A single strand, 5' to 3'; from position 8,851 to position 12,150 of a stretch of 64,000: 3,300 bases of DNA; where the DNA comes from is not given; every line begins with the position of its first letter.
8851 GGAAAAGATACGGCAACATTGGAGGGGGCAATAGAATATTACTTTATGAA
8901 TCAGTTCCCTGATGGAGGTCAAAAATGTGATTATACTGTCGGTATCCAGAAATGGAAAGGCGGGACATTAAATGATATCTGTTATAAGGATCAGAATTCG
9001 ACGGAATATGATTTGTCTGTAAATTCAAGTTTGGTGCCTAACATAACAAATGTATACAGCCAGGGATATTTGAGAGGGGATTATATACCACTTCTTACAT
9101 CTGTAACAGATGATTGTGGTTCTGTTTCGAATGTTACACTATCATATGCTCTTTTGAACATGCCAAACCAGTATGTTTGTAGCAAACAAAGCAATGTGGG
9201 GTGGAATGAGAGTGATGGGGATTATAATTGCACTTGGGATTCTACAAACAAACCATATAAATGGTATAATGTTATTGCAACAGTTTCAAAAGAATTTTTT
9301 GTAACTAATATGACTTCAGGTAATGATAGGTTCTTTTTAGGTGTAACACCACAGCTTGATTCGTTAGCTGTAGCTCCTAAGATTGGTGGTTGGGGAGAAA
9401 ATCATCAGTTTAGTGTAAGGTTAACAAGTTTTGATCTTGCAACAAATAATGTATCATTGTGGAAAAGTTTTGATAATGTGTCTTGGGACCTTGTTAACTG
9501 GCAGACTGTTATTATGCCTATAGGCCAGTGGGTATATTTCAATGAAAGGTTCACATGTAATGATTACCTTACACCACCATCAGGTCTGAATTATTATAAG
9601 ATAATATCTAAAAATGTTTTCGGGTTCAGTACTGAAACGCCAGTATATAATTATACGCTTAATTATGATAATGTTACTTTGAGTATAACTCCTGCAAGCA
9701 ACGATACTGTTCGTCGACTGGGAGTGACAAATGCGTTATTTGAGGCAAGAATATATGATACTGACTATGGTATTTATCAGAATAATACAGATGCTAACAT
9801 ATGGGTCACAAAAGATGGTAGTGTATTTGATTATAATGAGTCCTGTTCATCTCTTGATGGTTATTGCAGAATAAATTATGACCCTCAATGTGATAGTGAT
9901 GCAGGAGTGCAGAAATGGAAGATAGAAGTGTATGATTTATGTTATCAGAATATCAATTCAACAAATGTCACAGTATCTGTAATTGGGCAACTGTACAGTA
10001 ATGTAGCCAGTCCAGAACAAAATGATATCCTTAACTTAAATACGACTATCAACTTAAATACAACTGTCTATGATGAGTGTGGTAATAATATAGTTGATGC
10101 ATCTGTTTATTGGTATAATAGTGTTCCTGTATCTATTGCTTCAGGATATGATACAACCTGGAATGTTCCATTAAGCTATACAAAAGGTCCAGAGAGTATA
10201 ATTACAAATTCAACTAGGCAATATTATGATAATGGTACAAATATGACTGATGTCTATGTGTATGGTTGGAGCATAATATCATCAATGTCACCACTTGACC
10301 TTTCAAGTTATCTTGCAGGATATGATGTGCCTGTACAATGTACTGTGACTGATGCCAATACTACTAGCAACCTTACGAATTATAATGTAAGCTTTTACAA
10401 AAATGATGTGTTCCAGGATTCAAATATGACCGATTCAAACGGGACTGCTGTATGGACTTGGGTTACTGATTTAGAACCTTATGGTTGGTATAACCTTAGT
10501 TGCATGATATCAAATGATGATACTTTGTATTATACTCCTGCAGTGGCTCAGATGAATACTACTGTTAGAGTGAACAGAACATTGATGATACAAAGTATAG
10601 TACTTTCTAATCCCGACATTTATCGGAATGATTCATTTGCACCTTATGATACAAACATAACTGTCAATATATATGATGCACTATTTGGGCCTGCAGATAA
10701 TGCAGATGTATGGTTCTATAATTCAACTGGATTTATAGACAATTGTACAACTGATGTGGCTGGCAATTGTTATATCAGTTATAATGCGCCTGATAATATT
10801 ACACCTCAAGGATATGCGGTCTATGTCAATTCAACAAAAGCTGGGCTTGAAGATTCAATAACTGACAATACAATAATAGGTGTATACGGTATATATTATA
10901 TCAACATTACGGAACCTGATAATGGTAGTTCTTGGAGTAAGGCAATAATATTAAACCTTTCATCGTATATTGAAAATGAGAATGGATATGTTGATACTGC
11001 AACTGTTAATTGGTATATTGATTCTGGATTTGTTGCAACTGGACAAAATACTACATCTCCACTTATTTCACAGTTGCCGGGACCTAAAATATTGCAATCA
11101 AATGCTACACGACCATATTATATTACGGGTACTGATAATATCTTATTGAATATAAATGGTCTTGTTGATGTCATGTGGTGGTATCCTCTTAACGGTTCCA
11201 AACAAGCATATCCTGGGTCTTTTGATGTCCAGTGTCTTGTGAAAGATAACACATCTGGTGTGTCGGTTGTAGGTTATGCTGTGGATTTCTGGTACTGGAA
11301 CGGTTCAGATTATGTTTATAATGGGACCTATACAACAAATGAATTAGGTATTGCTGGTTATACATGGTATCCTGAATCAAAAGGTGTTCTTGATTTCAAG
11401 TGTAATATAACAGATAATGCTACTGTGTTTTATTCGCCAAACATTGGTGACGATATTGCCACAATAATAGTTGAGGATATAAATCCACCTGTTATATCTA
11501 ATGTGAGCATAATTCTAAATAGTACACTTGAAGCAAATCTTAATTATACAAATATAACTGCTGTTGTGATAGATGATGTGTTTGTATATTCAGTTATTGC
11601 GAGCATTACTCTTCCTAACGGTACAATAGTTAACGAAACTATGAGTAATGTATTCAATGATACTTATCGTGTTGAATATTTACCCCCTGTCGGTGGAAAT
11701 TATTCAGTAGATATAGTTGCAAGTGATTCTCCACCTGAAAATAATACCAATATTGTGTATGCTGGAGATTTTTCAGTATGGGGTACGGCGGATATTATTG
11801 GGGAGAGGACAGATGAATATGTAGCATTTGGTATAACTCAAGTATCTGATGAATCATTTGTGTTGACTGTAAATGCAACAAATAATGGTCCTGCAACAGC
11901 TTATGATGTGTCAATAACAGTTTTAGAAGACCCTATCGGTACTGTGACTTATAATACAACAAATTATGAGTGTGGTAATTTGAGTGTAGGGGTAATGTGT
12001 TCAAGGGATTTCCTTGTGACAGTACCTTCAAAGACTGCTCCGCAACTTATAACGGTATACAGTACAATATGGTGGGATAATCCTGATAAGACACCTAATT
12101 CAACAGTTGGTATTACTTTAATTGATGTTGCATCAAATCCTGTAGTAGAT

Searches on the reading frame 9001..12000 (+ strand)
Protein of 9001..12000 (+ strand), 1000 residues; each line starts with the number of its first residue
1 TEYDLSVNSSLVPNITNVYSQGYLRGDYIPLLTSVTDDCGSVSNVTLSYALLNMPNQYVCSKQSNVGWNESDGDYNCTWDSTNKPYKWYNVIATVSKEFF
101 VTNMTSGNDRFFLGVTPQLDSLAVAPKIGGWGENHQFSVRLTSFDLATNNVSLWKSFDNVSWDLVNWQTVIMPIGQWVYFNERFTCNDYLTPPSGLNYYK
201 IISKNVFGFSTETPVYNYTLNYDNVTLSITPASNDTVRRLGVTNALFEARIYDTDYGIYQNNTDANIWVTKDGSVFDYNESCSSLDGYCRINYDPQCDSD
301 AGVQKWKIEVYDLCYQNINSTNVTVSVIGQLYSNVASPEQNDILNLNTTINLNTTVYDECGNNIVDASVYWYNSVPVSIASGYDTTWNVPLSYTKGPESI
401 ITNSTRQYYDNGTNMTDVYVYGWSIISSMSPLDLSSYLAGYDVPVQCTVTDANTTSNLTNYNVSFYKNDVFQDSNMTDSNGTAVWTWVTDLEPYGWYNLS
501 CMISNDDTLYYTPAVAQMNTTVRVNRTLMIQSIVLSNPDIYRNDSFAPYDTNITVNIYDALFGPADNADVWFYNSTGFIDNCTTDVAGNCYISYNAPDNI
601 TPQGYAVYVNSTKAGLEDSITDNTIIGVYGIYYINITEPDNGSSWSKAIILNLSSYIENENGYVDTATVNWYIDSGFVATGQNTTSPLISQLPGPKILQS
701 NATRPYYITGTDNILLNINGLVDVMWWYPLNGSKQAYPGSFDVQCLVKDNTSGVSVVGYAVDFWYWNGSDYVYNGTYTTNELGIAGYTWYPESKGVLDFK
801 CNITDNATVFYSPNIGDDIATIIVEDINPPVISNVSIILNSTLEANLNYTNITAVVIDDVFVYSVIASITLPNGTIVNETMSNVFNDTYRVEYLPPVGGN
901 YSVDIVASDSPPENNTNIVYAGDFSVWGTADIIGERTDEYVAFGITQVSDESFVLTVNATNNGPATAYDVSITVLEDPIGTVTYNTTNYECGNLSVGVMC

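Call 58: search_protein_families(library=pfam, proteins=[window:9001-12000:+], max_evalue=0.5)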
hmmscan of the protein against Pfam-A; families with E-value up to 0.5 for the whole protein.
window:9001-12000:+ (1000 aa): 2 families
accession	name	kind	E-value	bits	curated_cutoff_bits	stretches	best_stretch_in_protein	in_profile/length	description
PF00630.25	Filamin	-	0.03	15.6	26.9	1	869-909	44-84/93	Filamin/ABP280 repeat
PF02369.22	Big_1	-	0.17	12.4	34.9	0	444-486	20-65/93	Bacterial Ig-like domain (group 1)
